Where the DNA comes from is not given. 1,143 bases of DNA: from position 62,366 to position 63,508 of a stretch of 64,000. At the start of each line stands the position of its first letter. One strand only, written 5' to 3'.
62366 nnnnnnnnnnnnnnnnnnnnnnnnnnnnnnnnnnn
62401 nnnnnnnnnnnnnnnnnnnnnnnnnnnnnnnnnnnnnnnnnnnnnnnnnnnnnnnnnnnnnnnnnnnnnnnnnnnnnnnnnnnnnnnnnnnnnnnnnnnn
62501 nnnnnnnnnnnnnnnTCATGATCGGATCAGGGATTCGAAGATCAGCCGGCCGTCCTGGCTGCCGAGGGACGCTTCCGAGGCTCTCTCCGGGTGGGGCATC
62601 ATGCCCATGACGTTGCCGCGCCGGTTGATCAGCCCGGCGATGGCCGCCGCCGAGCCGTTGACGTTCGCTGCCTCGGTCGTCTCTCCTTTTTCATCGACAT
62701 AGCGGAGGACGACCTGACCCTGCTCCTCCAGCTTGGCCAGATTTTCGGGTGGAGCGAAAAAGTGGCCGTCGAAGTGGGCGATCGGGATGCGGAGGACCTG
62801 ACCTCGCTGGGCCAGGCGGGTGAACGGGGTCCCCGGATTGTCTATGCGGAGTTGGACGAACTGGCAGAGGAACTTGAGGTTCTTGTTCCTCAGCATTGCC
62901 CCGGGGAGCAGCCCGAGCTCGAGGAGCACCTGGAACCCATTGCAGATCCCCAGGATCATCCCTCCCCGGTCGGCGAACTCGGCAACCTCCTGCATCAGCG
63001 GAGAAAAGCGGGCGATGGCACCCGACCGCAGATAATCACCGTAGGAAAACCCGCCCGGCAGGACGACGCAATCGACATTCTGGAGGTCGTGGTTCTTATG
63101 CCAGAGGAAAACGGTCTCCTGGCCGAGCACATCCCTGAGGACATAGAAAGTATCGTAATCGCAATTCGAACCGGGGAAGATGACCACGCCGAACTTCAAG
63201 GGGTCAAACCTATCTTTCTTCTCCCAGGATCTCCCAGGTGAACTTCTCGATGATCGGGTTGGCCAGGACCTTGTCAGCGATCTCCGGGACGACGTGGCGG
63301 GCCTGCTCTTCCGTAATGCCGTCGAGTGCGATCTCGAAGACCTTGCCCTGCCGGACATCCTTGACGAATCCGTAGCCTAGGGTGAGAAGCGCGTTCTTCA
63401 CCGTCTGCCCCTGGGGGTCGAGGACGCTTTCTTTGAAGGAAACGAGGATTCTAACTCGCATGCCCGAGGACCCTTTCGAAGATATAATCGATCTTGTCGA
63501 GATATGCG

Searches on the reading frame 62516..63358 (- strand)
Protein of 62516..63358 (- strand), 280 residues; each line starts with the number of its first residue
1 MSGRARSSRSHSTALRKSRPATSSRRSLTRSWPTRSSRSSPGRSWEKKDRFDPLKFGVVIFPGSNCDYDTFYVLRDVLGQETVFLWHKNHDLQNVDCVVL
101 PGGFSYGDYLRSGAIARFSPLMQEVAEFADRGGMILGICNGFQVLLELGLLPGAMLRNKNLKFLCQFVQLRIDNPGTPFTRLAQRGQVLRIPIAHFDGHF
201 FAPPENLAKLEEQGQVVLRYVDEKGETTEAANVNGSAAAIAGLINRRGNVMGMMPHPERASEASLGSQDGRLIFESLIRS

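Call 78: search_protein_families(library=pfam, proteins=[window:62516-63358:-], max_evalue=0.00001)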
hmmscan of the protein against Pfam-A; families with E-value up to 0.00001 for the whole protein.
window:62516-63358:- (280 aa): 3 families
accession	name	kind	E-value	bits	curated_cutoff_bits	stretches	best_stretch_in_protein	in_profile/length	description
PF13507.12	GATase_5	-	2.4e-45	155.1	27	1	58-263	6-232/260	CobB/CobQ-like glutamine amidotransferase domain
PF07685.20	GATase_3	-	9.9e-10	38.8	27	1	68-145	13-88/196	CobB/CobQ-like glutamine amidotransferase domain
PF01965.30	DJ-1_PfpI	-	3.2e-07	30.7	26.6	1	92-153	59-115/165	DJ-1/PfpI family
